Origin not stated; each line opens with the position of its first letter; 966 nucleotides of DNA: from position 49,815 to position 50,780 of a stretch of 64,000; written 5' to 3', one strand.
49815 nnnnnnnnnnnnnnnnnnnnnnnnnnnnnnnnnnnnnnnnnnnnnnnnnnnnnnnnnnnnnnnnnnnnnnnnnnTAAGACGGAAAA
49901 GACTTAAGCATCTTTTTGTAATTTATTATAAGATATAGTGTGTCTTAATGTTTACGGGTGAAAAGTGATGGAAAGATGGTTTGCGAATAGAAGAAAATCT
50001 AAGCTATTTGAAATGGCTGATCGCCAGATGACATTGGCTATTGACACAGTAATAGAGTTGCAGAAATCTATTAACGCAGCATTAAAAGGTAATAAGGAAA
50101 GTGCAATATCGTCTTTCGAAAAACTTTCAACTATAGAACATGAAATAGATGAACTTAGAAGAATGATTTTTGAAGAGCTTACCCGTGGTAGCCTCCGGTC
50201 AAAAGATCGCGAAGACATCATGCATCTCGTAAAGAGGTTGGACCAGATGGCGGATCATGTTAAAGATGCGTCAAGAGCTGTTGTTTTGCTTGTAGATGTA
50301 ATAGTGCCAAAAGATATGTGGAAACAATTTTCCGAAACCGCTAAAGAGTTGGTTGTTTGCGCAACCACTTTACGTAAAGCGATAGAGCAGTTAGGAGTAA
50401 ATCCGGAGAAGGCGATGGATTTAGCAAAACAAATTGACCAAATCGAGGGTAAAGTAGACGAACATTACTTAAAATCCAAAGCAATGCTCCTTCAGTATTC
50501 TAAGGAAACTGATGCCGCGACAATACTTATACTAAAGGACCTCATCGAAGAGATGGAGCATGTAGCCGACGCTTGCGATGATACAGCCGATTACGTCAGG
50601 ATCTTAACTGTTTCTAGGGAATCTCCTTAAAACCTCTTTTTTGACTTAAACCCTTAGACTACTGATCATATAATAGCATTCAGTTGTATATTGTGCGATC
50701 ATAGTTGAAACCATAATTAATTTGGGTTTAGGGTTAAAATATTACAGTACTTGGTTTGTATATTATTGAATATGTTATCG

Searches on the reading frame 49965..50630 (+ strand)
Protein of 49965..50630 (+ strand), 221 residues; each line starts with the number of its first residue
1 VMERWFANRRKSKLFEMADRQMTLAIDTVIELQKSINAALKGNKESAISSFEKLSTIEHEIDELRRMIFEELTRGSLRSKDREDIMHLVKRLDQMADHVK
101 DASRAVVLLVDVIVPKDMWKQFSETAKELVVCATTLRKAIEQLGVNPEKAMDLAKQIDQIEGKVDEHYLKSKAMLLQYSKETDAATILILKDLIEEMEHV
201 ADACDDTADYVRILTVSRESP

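Call 74: search_protein_families(library=pfam, proteins=[window:49965-50630:+], max_evalue=0.0001)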
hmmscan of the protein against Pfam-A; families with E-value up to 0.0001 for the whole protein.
window:49965-50630:+ (221 aa): 2 families
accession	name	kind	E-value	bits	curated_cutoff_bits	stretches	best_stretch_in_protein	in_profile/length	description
PF01865.21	PhoU_div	-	4.7e-26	91.9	24.4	1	20-216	15-213/214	Protein of unknown function DUF47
PF01895.24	PhoU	-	5.7e-07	30.2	23.5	0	32-105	12-88/89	PhoU domain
